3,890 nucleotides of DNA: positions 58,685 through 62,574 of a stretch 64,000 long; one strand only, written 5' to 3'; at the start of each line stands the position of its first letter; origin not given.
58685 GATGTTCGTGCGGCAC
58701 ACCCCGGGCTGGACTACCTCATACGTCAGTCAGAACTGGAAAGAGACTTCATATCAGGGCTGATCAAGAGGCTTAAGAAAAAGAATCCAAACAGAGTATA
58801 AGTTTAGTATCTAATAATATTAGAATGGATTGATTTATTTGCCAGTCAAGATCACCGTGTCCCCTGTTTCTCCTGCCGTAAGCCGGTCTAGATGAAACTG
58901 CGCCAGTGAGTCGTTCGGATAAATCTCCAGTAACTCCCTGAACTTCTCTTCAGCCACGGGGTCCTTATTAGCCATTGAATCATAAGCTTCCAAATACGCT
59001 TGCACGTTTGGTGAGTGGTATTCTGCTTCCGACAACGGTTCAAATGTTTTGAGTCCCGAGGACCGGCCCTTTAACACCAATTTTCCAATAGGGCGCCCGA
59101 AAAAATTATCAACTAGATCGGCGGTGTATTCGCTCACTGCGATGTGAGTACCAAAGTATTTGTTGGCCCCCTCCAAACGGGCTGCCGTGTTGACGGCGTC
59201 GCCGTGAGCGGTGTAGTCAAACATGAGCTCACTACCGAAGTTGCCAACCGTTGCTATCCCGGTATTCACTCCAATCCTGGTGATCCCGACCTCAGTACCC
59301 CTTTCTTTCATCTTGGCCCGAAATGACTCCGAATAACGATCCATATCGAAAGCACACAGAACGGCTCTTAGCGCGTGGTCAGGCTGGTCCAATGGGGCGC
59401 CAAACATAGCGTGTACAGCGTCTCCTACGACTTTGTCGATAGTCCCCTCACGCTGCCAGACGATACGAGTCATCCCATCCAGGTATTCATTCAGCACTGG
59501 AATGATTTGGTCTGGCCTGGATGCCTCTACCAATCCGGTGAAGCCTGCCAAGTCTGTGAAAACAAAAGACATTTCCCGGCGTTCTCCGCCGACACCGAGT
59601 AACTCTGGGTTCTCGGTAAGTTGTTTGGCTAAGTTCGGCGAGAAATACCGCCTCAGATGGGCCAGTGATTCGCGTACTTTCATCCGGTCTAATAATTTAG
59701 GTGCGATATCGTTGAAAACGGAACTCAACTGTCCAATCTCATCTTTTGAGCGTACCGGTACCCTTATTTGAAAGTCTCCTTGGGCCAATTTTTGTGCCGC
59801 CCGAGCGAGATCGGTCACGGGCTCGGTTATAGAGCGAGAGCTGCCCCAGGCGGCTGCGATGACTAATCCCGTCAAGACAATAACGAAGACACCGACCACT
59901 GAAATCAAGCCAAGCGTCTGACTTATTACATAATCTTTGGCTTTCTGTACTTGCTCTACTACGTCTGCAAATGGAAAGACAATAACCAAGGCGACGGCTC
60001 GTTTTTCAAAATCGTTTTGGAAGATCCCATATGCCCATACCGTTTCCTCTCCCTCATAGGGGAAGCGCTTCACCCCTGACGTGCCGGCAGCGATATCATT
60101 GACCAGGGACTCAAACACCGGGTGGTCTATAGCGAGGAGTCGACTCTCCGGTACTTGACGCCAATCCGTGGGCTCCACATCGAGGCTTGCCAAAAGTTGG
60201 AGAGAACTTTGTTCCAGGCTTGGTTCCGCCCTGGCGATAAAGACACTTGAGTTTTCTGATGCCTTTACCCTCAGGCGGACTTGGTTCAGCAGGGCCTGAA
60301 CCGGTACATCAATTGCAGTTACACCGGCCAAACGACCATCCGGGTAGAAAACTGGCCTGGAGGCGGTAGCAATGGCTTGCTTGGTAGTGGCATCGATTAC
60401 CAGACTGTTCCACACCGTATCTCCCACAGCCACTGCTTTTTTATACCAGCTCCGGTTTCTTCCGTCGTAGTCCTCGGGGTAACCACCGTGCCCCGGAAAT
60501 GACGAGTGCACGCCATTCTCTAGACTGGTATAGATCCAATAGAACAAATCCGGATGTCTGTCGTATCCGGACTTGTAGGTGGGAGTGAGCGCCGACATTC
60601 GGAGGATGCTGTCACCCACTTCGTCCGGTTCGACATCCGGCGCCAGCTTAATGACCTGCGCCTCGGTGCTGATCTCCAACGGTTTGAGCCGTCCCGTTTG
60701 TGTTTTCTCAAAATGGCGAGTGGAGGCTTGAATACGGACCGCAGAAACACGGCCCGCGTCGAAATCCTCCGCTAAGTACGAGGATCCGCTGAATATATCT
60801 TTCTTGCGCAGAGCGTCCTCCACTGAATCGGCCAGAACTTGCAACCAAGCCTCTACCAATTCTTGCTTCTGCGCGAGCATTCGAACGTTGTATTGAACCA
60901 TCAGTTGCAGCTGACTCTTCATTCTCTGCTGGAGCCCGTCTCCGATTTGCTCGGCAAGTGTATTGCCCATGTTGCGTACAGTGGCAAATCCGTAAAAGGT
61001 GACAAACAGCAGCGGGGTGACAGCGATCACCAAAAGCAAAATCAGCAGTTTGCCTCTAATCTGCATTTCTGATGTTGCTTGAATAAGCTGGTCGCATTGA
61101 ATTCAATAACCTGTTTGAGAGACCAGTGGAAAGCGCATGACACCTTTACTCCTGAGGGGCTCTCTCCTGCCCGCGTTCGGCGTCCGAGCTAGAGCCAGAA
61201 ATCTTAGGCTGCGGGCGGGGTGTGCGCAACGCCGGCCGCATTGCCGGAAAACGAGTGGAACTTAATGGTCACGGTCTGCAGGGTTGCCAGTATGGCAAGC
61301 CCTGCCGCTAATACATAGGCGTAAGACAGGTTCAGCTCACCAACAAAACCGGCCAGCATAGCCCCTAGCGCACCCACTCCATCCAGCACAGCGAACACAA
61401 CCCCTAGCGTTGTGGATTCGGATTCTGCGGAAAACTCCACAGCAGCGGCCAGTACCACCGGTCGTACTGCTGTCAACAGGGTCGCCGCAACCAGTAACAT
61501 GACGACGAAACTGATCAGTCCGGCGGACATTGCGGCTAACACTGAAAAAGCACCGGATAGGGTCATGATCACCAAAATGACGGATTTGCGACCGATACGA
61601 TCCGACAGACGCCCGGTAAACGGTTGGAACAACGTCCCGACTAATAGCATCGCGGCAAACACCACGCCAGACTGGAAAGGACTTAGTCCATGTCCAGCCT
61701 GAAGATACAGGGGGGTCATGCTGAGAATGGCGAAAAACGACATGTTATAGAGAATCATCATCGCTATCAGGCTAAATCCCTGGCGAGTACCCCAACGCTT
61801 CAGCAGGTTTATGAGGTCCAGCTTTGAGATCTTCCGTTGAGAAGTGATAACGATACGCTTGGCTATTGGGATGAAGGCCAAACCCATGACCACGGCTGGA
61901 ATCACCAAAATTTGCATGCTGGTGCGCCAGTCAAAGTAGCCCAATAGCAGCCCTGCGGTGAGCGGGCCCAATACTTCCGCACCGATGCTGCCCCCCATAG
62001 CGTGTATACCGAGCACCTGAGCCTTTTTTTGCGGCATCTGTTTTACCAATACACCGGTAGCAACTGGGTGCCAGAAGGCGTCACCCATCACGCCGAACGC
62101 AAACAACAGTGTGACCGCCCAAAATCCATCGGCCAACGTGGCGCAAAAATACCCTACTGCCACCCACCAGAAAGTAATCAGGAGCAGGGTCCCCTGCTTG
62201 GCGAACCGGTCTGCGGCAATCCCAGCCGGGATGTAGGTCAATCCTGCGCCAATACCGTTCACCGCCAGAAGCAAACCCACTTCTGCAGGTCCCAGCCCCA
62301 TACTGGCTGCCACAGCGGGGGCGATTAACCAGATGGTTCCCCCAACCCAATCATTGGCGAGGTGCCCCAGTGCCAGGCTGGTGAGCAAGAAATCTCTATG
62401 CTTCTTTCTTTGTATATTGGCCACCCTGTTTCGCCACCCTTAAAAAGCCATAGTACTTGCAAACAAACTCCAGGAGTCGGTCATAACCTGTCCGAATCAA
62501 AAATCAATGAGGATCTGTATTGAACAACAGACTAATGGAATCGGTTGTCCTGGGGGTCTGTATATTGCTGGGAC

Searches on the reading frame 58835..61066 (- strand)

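Call 44: search_protein_families(library=pfam, proteins=[window:58835-61066:-], max_evalue=0.00001)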
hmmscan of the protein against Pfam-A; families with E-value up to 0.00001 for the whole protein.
window:58835-61066:- (743 aa): 4 families
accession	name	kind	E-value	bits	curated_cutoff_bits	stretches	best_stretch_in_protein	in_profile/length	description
PF00211.25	Guanylate_cyc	-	8.2e-19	68.3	21.9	1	498-668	8-173/183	Adenylate and Guanylate cyclase catalytic domain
PF00672.30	HAMP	-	1.4e-12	48.1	25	1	410-453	3-46/53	HAMP domain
PF02743.24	dCache_1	-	6e-08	33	45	1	198-278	91-173/240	Cache domain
PF22673.2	MCP-like_PDC_1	-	1.1e-07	32.7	27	1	196-259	49-111/113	Methyl-accepting chemotaxis protein-like, first PDC sensor domain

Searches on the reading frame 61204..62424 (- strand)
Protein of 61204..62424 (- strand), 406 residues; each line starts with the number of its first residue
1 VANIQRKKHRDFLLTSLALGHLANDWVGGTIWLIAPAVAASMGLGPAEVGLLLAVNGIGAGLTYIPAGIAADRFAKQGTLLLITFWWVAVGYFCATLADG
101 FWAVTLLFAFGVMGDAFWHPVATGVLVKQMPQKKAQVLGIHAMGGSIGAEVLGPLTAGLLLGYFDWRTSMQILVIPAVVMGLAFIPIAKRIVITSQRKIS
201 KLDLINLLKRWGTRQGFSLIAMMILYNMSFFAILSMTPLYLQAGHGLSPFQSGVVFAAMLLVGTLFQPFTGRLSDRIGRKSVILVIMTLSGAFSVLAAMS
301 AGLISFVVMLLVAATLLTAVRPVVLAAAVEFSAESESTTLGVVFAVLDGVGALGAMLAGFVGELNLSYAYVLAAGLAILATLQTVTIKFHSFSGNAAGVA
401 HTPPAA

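Call 93: search_protein_families(library=pfam, proteins=[window:61204-62424:-], max_evalue=0.00001)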
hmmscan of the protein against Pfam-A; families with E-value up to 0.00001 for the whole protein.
window:61204-62424:- (406 aa): 2 families
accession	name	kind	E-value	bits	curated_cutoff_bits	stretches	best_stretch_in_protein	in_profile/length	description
PF07690.21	MFS_1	-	2e-39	136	33.4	2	17-264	1-252/347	Major Facilitator Superfamily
PF12832.13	MFS_1_like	-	3.8e-06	26.6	25.2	1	41-361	28-361/373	MFS_1 like family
